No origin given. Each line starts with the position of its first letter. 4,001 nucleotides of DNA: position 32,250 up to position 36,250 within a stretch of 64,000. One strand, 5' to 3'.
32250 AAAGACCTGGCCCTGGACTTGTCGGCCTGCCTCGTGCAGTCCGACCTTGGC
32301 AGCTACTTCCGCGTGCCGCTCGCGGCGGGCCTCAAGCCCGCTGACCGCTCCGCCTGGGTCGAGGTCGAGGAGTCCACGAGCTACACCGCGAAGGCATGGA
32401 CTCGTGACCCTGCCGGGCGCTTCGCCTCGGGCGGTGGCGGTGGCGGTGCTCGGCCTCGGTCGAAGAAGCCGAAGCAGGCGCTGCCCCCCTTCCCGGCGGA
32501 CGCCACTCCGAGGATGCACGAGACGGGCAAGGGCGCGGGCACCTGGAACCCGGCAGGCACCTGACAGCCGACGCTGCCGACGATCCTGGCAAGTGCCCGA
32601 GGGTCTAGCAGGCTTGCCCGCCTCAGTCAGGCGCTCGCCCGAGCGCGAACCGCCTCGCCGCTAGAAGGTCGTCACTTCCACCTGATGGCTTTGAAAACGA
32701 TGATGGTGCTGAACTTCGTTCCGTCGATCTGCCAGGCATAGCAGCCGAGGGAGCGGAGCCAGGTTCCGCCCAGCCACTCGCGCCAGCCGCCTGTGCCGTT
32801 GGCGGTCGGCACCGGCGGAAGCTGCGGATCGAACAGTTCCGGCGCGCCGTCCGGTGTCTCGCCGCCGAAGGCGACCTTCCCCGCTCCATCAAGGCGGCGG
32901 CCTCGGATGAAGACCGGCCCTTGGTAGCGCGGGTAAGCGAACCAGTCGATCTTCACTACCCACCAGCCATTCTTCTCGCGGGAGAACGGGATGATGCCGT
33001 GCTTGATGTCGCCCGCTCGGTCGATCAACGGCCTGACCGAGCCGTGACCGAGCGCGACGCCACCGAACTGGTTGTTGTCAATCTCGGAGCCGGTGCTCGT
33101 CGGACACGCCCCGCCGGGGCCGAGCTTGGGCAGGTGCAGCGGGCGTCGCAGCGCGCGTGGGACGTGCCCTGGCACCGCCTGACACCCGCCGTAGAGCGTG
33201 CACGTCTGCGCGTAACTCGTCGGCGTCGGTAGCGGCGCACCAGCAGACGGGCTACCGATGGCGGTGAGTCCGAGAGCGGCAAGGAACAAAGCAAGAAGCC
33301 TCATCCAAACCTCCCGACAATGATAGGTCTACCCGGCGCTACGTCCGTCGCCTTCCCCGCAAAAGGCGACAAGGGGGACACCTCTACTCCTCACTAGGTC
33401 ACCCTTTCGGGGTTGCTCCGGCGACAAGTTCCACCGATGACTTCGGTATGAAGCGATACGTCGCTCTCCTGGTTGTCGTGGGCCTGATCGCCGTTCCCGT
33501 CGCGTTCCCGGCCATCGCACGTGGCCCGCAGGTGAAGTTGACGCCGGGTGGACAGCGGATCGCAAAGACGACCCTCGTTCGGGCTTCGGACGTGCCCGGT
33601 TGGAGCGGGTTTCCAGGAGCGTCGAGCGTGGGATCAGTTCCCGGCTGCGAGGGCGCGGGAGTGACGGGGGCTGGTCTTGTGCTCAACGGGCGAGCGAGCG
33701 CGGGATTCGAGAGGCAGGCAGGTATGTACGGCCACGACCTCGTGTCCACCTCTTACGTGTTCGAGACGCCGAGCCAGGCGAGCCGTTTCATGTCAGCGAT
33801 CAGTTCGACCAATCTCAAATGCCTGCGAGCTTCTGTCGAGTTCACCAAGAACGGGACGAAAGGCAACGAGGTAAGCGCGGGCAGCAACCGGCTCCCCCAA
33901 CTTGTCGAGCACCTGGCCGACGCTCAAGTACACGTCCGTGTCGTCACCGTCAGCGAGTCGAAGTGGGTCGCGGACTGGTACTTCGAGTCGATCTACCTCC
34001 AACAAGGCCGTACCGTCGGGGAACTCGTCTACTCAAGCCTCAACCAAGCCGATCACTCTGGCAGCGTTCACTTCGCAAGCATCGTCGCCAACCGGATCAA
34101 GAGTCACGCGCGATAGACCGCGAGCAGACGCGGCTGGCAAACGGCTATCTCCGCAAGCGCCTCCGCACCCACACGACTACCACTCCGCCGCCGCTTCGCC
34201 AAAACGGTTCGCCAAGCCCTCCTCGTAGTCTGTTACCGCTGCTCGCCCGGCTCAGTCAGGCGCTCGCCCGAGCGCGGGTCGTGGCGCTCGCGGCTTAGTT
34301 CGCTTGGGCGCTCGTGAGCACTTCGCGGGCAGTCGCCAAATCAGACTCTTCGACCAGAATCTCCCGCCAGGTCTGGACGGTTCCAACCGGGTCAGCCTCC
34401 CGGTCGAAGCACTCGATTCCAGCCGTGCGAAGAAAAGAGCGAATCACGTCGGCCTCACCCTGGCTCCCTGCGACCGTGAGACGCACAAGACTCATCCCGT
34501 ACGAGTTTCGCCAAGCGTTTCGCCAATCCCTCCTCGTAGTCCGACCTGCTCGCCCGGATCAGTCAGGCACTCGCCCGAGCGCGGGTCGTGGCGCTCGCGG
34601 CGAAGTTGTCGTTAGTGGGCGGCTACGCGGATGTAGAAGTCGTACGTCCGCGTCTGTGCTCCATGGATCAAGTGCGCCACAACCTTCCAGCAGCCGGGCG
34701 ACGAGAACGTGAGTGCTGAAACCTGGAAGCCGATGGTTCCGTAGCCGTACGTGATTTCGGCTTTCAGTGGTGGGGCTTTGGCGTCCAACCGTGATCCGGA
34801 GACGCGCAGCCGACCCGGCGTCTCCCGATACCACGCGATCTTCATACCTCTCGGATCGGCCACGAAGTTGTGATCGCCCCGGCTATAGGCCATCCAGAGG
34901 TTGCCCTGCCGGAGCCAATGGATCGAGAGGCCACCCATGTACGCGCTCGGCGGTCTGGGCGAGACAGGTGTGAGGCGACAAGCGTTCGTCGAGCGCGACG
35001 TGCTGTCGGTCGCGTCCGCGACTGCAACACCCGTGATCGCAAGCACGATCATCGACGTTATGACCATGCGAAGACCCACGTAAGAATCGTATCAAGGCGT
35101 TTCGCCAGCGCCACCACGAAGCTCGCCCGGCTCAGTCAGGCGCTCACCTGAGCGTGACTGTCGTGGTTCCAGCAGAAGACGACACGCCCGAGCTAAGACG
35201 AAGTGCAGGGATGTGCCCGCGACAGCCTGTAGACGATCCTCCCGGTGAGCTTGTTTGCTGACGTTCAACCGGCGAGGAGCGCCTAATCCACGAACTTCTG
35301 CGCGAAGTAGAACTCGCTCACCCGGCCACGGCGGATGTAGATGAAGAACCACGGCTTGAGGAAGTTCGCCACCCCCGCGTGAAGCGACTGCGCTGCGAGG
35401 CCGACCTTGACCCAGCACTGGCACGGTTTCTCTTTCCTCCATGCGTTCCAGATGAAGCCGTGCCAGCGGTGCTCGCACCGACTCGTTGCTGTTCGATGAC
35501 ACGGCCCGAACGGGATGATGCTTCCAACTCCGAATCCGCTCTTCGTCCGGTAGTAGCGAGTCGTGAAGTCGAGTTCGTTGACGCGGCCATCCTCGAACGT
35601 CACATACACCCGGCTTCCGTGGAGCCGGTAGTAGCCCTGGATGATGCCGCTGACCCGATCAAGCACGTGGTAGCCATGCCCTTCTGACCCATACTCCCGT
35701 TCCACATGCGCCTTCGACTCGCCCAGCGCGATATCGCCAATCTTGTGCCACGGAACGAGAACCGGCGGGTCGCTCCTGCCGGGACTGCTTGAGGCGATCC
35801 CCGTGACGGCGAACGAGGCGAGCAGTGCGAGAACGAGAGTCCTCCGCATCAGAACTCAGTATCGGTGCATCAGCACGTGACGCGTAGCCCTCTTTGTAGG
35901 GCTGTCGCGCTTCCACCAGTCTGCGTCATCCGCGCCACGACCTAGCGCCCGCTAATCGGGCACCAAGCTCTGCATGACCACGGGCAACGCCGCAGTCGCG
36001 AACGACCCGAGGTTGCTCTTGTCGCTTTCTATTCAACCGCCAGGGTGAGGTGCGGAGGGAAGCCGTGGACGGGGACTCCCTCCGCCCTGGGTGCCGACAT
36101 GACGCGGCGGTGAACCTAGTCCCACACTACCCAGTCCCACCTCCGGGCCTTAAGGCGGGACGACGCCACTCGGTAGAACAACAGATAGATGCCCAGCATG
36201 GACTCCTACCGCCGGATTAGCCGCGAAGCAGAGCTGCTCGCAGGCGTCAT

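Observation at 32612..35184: Array of single secreted-protein genes, each bracketed by a conserved 36-nt core repeat (family A)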

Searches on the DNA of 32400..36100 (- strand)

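Call 53: search_rna_families(source=window, start=32400, end=36100, threshold=evalue, max_evalue=10)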
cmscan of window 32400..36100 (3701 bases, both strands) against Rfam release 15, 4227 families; matches with E-value up to 10: 1.
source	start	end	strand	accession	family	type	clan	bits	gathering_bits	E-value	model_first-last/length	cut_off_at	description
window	35073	35169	-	RF00312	snoZ206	Gene; snRNA; snoRNA; CD-box;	-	17.8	50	8.8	1-129/129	no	Small nucleolar RNA Z206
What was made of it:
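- On Known RNA families (Rfam 15): At E up to 10 in 32400-36100 there is only one chance snoRNA hit (call 53).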

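Call 88: search_dna_similar(query=window:34195-34300:-, collection=plasmids, mode=distant, max_evalue=0.01, max_rows=10)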
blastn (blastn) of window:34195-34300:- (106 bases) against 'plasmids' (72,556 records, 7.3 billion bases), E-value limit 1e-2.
No match.

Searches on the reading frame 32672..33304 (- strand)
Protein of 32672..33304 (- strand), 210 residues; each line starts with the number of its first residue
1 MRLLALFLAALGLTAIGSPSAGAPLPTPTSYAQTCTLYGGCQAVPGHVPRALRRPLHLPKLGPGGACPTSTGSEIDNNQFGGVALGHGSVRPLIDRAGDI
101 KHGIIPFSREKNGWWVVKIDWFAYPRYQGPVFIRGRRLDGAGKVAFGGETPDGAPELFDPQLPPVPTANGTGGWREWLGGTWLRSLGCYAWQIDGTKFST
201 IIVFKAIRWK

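Call 12: search_protein_families(library=pfam, max_evalue=0.01, proteins=[window:32672-33304:-])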
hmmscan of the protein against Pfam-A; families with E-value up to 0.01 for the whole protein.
window:32672-33304:- (210 aa): 0 families

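Call 24: find_encoding_contigs(protein=window:32672-33304:-, flank=10000, max_places=6)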
Protein window:32672-33304:- (210 aa): 4 contigs read that carry it; 1 place shown.
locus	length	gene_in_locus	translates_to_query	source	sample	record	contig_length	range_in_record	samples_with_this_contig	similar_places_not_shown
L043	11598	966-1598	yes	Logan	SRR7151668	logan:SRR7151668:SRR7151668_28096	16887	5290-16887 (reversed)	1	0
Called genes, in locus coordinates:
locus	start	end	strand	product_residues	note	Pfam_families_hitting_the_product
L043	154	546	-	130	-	-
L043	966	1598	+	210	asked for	-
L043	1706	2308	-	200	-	-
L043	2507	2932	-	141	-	-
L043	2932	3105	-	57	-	-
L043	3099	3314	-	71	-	-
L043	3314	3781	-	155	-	-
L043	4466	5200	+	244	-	-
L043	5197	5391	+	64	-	-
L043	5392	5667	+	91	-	-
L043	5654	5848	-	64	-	-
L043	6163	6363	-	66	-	-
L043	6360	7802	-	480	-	PF00239:Resolvase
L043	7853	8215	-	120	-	-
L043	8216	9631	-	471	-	-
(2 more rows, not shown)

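Call 75: search_protein_families(library=ncbifam, max_evalue=0.01, proteins=[window:32672-33304:-])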
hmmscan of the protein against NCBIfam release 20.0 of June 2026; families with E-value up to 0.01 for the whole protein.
window:32672-33304:- (210 aa): 0 families

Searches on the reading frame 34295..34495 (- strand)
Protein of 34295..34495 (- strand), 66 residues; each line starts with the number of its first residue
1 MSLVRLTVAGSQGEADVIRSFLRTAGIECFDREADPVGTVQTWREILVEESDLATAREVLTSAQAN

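Call 12: search_protein_families(library=pfam, max_evalue=0.01, proteins=[window:34295-34495:-])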
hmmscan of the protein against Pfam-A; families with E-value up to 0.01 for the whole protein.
window:34295-34495:- (66 aa): 1 family
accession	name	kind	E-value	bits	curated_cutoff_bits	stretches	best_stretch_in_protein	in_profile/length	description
PF09413.15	DUF2007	-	5.6e-07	30.1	25.7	1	9-64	7-66/66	Putative prokaryotic signal transducing protein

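Call 75: search_protein_families(library=ncbifam, max_evalue=0.01, proteins=[window:34295-34495:-])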
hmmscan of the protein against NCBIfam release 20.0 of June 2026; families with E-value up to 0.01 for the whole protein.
window:34295-34495:- (66 aa): 1 family
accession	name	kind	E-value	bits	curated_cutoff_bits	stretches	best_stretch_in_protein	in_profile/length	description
NF040569.1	DUF2007_rel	subfamily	0.0011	19.2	55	1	9-62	14-71/74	DUF2007-related protein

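Call 87: find_encoding_contigs(protein=window:34295-34495:-, flank=6000, max_places=6)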
Protein window:34295-34495:- (66 aa): no gene with exactly this product is on record in the collection.
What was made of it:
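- Tried and rejected: Not on record (call 87).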

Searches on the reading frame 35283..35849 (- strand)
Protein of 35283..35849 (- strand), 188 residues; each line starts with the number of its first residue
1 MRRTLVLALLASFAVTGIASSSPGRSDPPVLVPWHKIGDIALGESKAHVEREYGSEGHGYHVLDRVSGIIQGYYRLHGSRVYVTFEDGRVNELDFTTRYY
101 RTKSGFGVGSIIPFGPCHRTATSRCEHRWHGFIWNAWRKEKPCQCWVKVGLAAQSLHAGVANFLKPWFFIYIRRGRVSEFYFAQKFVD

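Call 12: search_protein_families(library=pfam, max_evalue=0.01, proteins=[window:35283-35849:-])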
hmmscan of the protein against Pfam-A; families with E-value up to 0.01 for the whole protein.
window:35283-35849:- (188 aa): 0 families

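Call 30: find_homologous_proteins(query=window:35283-35849:-, max_evalue=0.001)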
Query window:35283-35849:- (188 aa): 358 proteins with E <= 0.001 among 500 candidates; the best 120 are listed.
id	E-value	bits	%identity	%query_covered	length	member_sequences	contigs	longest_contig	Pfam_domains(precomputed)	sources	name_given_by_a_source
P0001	3.7e-128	443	100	100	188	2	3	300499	-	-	-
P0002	5.0e-103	361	83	98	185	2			-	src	-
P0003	6.9e-97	341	77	100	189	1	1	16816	-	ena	-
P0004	1.1e-94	334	77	100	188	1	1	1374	-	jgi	-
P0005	2.5e-94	332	77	100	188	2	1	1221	-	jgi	jgi:hypothetical protein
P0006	2.6e-94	332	83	87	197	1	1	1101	-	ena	-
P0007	3.3e-92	325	75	97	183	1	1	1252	-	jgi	-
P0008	8.5e-92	324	74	100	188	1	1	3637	-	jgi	jgi:hypothetical protein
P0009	2.3e-87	310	73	90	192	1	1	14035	-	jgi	jgi:hypothetical protein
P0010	4.5e-87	309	75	89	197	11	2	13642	-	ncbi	-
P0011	7.2e-85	302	73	91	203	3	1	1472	-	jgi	jgi:hypothetical protein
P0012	4.1e-84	299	72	89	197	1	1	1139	-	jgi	jgi:hypothetical protein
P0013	9.2e-84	298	70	97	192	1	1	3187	-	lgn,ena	-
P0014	9.0e-83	295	68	99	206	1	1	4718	-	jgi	jgi:hypothetical protein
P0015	1.3e-81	291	70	97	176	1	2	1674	-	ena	-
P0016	2.8e-81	290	75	86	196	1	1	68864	-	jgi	jgi:hypothetical protein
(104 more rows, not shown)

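Call 31: find_encoding_contigs(protein=P0003, flank=10000, max_places=3)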
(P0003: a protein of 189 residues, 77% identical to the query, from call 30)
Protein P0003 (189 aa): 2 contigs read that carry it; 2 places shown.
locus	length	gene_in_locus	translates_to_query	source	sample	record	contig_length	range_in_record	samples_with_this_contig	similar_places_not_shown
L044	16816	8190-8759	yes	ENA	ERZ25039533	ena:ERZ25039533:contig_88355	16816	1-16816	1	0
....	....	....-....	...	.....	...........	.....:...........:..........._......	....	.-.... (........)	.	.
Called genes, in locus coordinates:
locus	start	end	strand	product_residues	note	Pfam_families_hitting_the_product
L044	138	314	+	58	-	-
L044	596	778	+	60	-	PF13384:HTH_23 (weak), PF13936:HTH_38 (weak), PF13551:HTH_29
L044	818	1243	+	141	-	-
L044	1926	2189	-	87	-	-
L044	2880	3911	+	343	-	PF13701:DDE_Tnp_1_4, PF01609:DDE_Tnp_1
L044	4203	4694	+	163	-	-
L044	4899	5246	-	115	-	-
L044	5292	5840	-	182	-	-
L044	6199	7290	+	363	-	PF07676:PD40 (faint), PF26549:Tricorn_N (faint), PF26550:Tricorn_2nd (faint)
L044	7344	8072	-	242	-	-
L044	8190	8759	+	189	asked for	-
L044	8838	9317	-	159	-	-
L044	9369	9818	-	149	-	PF13683:rve_3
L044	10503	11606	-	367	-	PF13518:HTH_28 (weak), PF13551:HTH_29, PF13565:HTH_32, PF07592:DDE_Tnp_ISAZ013 (weak), PF13592:HTH_33 (faint), PF13358:DDE_3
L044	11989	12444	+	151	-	PF04075:F420H2_quin_red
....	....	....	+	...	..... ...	-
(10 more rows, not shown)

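Call 32: find_encoding_contigs(protein=P0010, flank=10000, max_places=3)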
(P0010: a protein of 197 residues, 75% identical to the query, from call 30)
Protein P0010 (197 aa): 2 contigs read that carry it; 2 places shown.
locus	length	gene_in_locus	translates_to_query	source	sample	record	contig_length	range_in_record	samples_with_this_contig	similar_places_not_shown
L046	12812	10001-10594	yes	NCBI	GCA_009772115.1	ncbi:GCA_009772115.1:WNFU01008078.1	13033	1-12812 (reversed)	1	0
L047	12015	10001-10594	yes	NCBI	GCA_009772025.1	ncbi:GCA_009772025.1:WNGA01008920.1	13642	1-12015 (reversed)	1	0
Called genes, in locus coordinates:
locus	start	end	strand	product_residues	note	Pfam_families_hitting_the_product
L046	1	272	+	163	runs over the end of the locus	?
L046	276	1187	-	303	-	PF01261:AP_endonuc_2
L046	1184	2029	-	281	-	PF04962:KduI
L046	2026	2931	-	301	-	PF00294:PfkB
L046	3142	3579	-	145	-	PF12706:Lactamase_B_2 (weak)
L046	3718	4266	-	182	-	-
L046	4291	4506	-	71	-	-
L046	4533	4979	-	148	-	PF01161:PBP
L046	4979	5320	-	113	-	PF04430:DUF498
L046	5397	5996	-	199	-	PF04542:Sigma70_r2, PF08281:Sigma70_r4_2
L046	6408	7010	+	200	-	-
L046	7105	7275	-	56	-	-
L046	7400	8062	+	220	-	PF00156:Pribosyltran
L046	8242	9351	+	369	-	PF05139:Erythro_esteras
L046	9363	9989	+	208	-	PF01738:DLH (weak), PF12146:Hydrolase_4 (faint), PF00561:Abhydrolase_1 (faint)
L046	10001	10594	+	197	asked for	-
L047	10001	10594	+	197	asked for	-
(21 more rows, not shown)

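Call 33: find_encoding_contigs(protein=P0016, flank=10000, max_places=3)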
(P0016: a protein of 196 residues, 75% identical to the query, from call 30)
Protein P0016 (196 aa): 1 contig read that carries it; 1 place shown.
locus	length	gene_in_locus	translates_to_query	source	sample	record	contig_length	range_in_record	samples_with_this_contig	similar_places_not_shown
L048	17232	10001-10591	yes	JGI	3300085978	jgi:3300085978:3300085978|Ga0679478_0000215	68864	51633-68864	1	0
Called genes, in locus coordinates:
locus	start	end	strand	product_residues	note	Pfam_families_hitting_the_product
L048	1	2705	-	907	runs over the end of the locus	PF21760:SecD_1st, PF22599:SecDF_P1_head, PF02355:SecD_SecF_C, PF03176:MMPL, PF07549:Sec_GG, PF02355:SecD_SecF_C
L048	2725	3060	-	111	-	PF02699:YajC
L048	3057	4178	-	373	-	PF01702:TGT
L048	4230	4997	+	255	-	-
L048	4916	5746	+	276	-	-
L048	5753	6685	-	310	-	PF02547:Queuosine_synth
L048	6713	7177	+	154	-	-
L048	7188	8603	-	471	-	PF00672:HAMP, PF00512:HisKA, PF02518:HATPase_c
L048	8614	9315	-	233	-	PF00072:Response_reg, PF00486:Trans_reg_C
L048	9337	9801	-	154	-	-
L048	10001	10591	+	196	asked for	-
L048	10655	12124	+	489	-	PF00999:Na_H_Exchanger, PF02080:TrkA_C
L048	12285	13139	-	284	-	PF02737:3HCDH_N, PF00725:3HCDH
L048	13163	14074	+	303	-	PF00583:Acetyltransf_1, PF13673:Acetyltransf_10 (faint), PF08445:FR47 (faint), PF14542:Acetyltransf_CG (faint), PF00583:Acetyltransf_1 (weak), PF13508:Acetyltransf_7 (weak)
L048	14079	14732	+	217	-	PF13578:Methyltransf_24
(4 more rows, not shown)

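Call 75: search_protein_families(library=ncbifam, max_evalue=0.01, proteins=[window:35283-35849:-])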
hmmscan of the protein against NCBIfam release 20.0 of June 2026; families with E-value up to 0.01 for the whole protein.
window:35283-35849:- (188 aa): 0 families

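Call 76: search_solved_structures(query=window:35283-35849:-, max_evalue=1)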
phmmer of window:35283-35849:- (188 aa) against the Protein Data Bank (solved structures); distinct sequences matched with E-value up to 1: 3.
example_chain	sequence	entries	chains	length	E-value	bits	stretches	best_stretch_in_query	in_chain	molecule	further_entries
3r6m_A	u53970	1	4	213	0.66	12.6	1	66-139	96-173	YeaZ, resuscitation promoting factor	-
2dfe_A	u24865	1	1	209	0.89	12.2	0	47-79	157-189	Ribonuclease HII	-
1x1p_A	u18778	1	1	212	0.99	12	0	47-79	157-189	Ribonuclease HII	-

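Call 77: find_encoding_contigs(protein=P0006, flank=5000, max_places=4)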
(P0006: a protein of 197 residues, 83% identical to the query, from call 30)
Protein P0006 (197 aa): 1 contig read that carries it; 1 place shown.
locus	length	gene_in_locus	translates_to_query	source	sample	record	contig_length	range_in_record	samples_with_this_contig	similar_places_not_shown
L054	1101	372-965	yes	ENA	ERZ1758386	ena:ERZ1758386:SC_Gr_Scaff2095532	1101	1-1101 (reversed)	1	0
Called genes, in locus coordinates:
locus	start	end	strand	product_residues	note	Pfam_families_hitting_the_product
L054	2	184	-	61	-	?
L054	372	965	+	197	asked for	-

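Call 78: find_encoding_contigs(protein=P0008, flank=5000, max_places=4)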
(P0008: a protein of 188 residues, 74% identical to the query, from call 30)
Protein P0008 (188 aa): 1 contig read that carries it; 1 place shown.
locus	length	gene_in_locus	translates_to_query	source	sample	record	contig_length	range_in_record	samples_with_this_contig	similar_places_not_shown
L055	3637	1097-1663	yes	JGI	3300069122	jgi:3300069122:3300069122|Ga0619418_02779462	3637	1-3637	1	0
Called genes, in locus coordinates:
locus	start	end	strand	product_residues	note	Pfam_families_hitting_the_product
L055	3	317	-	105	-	?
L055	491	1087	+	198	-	-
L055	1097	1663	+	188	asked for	-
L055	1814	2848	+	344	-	-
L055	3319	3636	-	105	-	?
